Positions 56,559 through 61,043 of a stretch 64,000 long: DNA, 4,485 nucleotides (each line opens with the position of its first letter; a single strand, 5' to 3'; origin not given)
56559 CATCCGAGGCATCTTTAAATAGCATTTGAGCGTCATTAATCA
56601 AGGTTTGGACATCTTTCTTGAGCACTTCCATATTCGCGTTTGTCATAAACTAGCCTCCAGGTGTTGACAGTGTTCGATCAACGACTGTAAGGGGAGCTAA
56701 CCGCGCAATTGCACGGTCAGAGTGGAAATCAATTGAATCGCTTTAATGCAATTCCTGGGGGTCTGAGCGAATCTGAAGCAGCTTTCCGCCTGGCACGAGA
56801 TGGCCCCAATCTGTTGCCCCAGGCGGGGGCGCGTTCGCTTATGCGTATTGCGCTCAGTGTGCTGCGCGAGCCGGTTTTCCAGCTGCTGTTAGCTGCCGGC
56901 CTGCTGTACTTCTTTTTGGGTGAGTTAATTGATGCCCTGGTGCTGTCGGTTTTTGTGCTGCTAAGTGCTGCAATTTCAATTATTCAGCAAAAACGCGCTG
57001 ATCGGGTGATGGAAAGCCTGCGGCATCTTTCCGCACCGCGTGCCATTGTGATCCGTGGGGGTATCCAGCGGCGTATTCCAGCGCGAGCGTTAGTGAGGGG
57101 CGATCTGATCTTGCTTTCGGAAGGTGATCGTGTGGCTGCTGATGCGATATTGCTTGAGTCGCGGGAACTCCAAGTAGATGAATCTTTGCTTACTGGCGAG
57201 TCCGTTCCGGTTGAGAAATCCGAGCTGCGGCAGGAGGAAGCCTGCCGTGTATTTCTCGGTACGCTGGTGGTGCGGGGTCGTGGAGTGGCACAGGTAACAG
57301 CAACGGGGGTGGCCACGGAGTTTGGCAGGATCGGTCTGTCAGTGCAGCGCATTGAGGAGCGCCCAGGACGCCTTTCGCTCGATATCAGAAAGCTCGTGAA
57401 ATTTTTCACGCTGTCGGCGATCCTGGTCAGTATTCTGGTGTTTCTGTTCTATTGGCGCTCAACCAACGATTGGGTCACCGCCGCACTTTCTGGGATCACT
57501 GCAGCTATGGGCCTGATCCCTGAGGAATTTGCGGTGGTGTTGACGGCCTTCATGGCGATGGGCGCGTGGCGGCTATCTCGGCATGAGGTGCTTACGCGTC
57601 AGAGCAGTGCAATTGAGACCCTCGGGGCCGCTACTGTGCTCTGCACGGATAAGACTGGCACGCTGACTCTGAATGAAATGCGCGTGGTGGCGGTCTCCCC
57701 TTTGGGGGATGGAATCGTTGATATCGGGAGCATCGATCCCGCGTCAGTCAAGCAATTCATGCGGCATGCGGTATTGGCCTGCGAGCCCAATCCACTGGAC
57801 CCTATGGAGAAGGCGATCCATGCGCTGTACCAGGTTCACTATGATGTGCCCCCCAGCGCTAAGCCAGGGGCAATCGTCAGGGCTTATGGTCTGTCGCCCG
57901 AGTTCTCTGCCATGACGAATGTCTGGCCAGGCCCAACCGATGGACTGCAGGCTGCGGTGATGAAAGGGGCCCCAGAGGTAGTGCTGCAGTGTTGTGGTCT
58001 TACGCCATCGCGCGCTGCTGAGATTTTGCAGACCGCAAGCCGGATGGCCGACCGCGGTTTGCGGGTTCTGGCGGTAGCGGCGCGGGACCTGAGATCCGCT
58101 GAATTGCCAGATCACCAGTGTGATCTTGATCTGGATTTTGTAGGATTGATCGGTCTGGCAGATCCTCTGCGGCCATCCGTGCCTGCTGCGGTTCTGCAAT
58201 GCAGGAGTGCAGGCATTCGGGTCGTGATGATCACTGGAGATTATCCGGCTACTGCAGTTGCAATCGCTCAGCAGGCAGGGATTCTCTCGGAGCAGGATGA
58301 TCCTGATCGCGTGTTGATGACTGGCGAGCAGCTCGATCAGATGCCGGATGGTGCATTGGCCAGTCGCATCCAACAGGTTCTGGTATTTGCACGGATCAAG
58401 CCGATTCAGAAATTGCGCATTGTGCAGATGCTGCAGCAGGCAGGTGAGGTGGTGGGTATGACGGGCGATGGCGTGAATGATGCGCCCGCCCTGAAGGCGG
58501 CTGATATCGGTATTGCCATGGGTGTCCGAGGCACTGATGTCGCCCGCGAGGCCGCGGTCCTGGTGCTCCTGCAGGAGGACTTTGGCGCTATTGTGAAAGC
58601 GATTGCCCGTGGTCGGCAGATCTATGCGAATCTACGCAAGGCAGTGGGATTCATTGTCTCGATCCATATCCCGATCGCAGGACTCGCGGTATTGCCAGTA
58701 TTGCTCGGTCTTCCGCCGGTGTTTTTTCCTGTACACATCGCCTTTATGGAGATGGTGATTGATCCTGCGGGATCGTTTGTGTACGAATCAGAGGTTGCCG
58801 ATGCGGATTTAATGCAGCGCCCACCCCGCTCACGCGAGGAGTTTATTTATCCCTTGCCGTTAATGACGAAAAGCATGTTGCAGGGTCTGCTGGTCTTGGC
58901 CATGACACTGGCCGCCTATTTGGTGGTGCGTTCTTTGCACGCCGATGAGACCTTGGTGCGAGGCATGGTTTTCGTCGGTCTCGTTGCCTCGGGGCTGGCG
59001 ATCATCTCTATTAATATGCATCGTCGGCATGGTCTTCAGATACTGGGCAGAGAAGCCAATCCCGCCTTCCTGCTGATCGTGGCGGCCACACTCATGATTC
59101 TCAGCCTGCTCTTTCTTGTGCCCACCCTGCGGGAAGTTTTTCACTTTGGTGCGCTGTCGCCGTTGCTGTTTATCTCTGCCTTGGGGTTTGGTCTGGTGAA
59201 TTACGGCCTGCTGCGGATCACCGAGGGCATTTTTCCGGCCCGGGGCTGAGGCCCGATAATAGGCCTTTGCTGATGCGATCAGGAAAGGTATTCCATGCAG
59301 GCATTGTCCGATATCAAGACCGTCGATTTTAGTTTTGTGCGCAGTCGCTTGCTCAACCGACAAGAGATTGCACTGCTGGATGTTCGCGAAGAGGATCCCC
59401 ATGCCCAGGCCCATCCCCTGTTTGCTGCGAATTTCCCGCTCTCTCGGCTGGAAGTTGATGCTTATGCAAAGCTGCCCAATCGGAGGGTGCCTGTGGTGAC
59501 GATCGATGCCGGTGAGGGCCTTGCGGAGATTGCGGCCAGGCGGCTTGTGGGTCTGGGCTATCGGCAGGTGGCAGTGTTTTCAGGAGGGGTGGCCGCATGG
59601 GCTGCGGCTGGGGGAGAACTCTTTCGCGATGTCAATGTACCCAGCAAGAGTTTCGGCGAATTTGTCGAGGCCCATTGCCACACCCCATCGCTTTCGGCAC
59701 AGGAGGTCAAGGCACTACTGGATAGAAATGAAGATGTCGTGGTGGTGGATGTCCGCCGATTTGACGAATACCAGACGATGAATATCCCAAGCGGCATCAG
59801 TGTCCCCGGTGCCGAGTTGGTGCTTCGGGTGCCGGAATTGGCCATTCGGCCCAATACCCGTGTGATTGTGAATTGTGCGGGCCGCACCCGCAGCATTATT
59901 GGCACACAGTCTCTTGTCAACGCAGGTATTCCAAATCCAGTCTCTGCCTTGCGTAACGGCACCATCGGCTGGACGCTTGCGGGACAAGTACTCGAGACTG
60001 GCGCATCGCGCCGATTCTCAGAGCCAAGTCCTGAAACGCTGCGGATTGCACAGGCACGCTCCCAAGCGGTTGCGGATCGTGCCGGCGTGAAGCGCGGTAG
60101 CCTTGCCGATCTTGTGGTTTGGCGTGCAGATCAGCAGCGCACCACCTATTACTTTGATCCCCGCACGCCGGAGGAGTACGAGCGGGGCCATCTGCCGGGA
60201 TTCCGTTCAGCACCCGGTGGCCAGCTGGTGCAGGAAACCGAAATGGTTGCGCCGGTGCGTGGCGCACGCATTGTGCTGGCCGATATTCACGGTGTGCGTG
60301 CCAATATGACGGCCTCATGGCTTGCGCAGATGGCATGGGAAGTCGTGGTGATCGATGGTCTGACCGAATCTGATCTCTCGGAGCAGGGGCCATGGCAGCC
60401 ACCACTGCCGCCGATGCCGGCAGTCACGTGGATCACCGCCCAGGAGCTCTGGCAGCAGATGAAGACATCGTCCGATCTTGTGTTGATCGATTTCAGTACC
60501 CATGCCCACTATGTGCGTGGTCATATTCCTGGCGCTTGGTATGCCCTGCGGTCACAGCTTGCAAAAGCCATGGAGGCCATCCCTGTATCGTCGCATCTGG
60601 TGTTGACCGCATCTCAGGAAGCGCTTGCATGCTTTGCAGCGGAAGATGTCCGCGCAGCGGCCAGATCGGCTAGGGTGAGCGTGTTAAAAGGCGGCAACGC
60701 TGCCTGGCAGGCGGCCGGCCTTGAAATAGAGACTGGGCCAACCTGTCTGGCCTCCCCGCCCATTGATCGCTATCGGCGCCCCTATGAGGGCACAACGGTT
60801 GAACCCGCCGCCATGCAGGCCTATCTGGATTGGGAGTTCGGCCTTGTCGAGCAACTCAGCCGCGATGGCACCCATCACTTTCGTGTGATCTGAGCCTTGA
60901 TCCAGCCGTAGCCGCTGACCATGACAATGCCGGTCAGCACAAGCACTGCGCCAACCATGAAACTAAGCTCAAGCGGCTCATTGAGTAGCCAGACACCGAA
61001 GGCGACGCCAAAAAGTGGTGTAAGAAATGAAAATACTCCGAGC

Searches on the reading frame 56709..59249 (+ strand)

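Call 5: search_protein_families(library=pfam, proteins=[window:56709-59249:+], max_evalue=1)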
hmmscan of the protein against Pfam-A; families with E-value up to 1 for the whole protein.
window:56709-59249:+ (846 aa): 6 families
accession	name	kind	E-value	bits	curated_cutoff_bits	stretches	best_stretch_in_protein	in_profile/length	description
PF00122.25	E1-E2_ATPase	-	1.5e-43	148.9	28.1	1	107-292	2-181/181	E1-E2 ATPase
PF00689.26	Cation_ATPase_C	-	3.9e-23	82.6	27.3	1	670-830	2-164/175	Cation transporting ATPase, C-terminus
PF00702.32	Hydrolase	-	8.8e-19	69.1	26.4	1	311-599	4-191/191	haloacid dehalogenase-like hydrolase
PF00690.31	Cation_ATPase_N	-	9.7e-09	35.2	20.4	1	10-66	11-68/69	Cation transporter/ATPase, N-terminus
PF12710.13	HAD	-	0.0005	21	27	1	487-596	86-189/189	haloacid dehalogenase-like hydrolase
PF08282.18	Hydrolase_3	-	0.003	17.7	20.9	1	572-632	196-255/255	haloacid dehalogenase-like hydrolase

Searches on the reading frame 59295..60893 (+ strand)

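Call 87: search_protein_families(library=pfam, proteins=[window:59295-60893:+], max_evalue=0.00001)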
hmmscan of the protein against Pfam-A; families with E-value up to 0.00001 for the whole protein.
window:59295-60893:+ (532 aa): 1 family
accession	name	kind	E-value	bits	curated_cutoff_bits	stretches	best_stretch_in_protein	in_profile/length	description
PF00581.25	Rhodanese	-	1.9e-38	131.4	22.2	3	134-227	1-100/102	Rhodanese-like domain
